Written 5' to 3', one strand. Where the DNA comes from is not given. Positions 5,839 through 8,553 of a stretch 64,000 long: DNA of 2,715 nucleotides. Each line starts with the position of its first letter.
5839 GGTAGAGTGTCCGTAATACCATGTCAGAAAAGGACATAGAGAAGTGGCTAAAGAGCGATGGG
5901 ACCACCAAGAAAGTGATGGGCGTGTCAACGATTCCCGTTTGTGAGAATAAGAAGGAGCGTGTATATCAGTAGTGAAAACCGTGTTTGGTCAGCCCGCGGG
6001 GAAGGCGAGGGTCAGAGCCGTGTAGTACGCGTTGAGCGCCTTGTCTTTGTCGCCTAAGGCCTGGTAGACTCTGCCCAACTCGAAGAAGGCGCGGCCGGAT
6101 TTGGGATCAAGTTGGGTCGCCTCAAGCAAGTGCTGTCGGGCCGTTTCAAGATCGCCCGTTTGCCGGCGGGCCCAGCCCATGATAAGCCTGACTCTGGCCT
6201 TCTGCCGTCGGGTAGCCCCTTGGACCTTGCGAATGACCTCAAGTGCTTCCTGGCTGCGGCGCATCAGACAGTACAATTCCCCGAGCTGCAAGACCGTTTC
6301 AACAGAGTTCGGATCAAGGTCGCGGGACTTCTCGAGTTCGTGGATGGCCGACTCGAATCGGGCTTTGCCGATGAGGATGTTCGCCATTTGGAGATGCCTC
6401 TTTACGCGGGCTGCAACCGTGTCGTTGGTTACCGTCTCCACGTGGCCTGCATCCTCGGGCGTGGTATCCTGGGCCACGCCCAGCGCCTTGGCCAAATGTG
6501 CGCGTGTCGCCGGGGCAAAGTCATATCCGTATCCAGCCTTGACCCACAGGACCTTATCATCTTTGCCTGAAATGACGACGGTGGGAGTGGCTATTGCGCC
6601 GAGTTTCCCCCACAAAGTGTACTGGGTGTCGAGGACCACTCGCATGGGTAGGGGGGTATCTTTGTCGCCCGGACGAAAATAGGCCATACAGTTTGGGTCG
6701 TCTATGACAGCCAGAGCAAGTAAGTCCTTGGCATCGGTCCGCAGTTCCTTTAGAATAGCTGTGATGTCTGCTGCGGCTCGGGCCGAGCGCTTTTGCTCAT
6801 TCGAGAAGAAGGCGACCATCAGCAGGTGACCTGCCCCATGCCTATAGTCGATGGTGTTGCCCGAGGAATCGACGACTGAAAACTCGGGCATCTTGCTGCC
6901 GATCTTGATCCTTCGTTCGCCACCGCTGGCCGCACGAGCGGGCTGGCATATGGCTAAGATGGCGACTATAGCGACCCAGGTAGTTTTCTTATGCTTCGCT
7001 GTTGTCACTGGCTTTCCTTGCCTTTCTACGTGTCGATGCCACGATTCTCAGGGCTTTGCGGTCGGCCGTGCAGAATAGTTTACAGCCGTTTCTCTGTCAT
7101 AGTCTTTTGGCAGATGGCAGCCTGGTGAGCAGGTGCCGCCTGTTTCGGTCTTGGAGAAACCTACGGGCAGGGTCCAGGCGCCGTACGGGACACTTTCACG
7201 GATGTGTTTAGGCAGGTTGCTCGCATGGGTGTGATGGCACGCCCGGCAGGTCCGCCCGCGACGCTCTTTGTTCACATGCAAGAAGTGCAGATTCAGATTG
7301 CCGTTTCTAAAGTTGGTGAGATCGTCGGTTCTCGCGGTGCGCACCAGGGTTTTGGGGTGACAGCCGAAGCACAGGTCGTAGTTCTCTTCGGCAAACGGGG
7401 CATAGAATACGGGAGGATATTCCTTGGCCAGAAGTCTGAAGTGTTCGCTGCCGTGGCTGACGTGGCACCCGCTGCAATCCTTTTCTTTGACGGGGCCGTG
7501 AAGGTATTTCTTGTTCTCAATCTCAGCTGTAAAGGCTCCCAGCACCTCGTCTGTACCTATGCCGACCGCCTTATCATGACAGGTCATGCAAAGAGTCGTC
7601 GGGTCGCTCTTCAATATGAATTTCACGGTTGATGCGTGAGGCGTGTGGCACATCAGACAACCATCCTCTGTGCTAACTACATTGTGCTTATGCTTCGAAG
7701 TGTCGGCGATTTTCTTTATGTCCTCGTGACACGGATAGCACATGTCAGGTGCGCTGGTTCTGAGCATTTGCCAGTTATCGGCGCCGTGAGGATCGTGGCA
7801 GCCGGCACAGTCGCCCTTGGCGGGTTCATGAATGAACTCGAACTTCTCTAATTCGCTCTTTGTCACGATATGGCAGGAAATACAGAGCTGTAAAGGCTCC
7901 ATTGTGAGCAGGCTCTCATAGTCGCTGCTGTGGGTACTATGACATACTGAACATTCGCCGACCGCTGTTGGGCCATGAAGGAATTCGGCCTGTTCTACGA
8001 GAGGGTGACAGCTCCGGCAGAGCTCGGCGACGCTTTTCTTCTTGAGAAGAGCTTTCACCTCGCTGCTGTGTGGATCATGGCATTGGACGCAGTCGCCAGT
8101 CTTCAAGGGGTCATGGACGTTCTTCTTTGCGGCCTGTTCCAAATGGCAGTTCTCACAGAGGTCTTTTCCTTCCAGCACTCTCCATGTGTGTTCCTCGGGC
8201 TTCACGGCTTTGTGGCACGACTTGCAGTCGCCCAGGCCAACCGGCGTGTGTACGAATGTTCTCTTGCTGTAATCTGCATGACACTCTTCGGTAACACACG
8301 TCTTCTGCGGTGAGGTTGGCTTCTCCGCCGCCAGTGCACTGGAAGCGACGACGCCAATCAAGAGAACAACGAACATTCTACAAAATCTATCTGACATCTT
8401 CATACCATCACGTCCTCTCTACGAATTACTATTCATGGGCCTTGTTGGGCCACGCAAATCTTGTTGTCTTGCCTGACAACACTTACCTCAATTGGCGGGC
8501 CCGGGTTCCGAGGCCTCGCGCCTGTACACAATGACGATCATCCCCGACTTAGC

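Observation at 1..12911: Ten co-oriented genes that look like a trans-envelope electron conduit built from non-canonical parts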

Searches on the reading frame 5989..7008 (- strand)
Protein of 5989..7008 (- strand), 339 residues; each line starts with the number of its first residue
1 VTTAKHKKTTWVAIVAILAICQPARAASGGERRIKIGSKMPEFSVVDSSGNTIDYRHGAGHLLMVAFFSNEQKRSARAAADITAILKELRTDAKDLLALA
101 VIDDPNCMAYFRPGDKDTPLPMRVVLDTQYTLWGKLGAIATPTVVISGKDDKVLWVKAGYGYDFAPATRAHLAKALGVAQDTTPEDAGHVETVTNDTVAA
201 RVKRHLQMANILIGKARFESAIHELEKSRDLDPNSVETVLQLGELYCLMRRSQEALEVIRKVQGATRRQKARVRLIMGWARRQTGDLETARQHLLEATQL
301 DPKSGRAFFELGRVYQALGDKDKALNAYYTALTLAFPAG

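Call 5: search_protein_families(library=pfam, proteins=[window:5989-7008:-], max_evalue=0.01)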
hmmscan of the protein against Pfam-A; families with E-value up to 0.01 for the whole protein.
window:5989-7008:- (339 aa): 20 families
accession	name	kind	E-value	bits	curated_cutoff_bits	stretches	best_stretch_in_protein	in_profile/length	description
PF07719.23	TPR_2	-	8.9e-16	57.1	27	1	306-334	2-30/34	Tetratricopeptide repeat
PF13181.12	TPR_8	-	2e-14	52.8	25.7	1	306-335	2-31/34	Tetratricopeptide repeat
PF00515.34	TPR_1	-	1.5e-12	47.2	27.8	1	306-334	2-30/34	Tetratricopeptide repeat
PF14559.12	TPR_19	-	3e-12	47.1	25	2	215-274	4-62/68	Tetratricopeptide repeat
PF13414.12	TPR_11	-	7.7e-12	45.2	26.8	1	280-319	3-42/42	TPR repeat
PF13424.12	TPR_12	-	8.7e-12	45.5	30.1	2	250-301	17-75/77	Tetratricopeptide repeat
PF13431.12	TPR_17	-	9.5e-11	41.5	24.4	1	294-325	2-33/34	Tetratricopeptide repeat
PF13428.12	TPR_14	-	3e-10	40.2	23.5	1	272-313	2-43/44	Tetratricopeptide repeat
PF13432.12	TPR_16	-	3e-09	37.6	32.7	1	278-332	4-57/65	Tetratricopeptide repeat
PF13174.12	TPR_6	-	1.3e-08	35.4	26.3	0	307-328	2-23/33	Tetratricopeptide repeat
PF13176.12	TPR_7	-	3.8e-07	30.1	27.9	0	307-335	1-29/36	Tetratricopeptide repeat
PF00578.27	AhpC-TSA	-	3.4e-05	24.2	26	1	36-154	1-122/124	AhpC/TSA family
PF23914.1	TPR_CcmH_CycH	-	4e-05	24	42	0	214-295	62-145/158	Cytochrome c-type biogenesis protein H TPR domain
PF12895.13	ANAPC3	-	0.00027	21.6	27.2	0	209-261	30-81/82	Anaphase-promoting complex, cyclosome, subunit 3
PF17874.7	TPR_MalT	-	0.00093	19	45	0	168-300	6-151/336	MalT-like TPR region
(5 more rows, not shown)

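Call 6: search_protein_families(library=ncbifam, proteins=[window:5989-7008:-], max_evalue=0.01)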
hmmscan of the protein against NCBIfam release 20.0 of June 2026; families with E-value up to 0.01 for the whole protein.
window:5989-7008:- (339 aa): 20 families
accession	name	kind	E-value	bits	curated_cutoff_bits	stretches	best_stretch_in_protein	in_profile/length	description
NF040959.1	MamA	equivalog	4.1e-13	49.3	200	1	208-334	43-168/204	magnetosome protein MamA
TIGR02521.1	type_IV_pilW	equivalog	1.6e-12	47.5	154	2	268-334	28-94/234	type IV pilus biogenesis/stability protein PilW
TIGR02917.1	PEP_TPR_lipo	equivalog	6.4e-12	44.2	312.2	1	202-333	533-663/899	XrtA/PEP-CTERM system TPR-repeat protein PrsT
NF008757.0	PRK11788.1-5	equivalog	1.9e-07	30.6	363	1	220-329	125-238/388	lipopolysaccharide assembly protein LapB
NF052312.1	T9SS_PorW_SprE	equivalog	3.3e-07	29.4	250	1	237-335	142-246/716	type IX secretion system periplasmic lipoprotein PorW/SprE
TIGR02552.1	LcrH_SycD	equivalog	1.1e-06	28.3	104.8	1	280-334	27-81/136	SycD/LcrH family type III secretion system chaperone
TIGR00540.1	TPR_hemY_coli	hypoth_equivalog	1.8e-05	23.7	142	1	252-328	305-382/385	heme biosynthesis-associated TPR protein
NF033762.1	social_mot_Tgl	equivalog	3.8e-05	23.1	225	1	214-326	78-191/252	social motility TPR repeat lipoprotein Tgl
NF040561.1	PrimPol_Msp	equivalog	0.00011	21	200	0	187-271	10-90/515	CRISPR-associated primase-polymerase type A1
NF008755.0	PRK11788.1-3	equivalog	0.00012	21.6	430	0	279-329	188-238/388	lipopolysaccharide assembly protein LapB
NF033758.1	gliding_GltE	equivalog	0.00014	21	225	1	284-332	269-317/411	adventurous gliding motility TPR repeat lipoprotein GltE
NF047371.1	FlcA_CTERM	equivalog_domain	0.00025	19.7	300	1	284-334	326-376/646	periplasmic flagellar collar protein FlcA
NF047507.1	TPR_BatC_Lepto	exception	0.00049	19.6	175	0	282-334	69-125/214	TPR repeat-containing protein BatC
NF033920.0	C39_PA2778_fam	equivalog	0.0014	18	150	0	270-334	189-253/255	PA2778 family cysteine peptidase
NF008756.0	PRK11788.1-4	equivalog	0.0028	16.7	474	0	201-275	213-288/389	lipopolysaccharide assembly protein LapB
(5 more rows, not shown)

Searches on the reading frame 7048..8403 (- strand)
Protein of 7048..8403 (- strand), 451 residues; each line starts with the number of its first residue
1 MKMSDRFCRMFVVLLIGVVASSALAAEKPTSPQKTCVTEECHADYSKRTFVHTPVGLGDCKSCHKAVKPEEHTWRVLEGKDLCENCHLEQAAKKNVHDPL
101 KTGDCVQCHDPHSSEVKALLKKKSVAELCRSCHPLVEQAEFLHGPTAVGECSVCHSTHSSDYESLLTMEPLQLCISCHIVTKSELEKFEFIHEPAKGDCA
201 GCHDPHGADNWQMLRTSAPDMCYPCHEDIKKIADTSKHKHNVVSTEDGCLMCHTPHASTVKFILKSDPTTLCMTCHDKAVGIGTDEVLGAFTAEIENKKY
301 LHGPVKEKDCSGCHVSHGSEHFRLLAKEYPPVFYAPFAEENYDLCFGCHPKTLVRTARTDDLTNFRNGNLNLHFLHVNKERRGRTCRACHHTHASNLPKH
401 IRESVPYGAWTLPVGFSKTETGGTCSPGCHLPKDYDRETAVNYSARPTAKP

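Call 5: search_protein_families(library=pfam, proteins=[window:7048-8403:-], max_evalue=0.01)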
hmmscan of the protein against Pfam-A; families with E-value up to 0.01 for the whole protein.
window:7048-8403:- (451 aa): 5 families
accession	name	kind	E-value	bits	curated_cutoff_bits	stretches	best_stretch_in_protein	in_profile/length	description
PF09699.15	Paired_CXXCH_1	-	2.7e-64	213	20.6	6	97-134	1-37/41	Doubled CXXCH motif (Paired_CXXCH_1)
PF22113.1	Mtrc-MtrF_II-IV_dom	-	4.4e-13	49.6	30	3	220-394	7-167/176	Outer membrane cytochrome MtrC/MtrF-like, domains II/IV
PF14537.11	Cytochrom_c3_2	-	5.2e-12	46.5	25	1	192-277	2-79/79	Cytochrome c3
PF14522.11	Cytochrome_C7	-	1.4e-10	41.3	24.8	1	148-204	13-67/67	Cytochrome c7 and related cytochrome c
PF02085.21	Cytochrom_CIII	-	4.8e-06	27.3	22.9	1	137-226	19-101/101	Class III cytochrome C family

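Call 6: search_protein_families(library=ncbifam, proteins=[window:7048-8403:-], max_evalue=0.01)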
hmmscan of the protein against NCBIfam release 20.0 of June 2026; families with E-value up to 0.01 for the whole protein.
window:7048-8403:- (451 aa): 5 families
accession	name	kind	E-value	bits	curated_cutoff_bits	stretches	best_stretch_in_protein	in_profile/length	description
TIGR01905.1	paired_CXXCH_1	subfamily_domain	3.2e-57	190.2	25.2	6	97-134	1-37/41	doubled CXXCH domain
TIGR03508.1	decahem_SO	subfamily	3.8e-39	134.7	192.2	4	32-181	69-222/258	DmsE family decaheme c-type cytochrome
NF041028.1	decahem_GSU2203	exception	2.5e-27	95.9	325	3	32-179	98-253/317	GSU2203 family decaheme c-type cytochrome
NF045713.1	CxxCH_16_HmcA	equivalog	8.7e-09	34.5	400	2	35-208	113-257/541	sulfate respiration complex hexadecaheme cytochrome HmcA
TIGR03153.1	cytochr_NrfH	equivalog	0.00016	21.7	134.2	1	172-278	29-135/138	cytochrome c nitrite reductase small subunit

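Call 81: search_solved_structures(query=window:7048-8403:-, max_evalue=0.01)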
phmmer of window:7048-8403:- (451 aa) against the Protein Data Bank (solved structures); distinct sequences matched with E-value up to 0.01: 3.
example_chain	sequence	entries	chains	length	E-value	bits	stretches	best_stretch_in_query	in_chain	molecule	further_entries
6r2q_A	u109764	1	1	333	6.3e-12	47.9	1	151-228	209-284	Cystathionine beta-synthase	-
28pb_A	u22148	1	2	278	0.00015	23.7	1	52-140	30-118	Cytochrome c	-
6qvm_A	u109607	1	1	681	0.006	18.3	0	90-180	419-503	Multiheme cytochrome cf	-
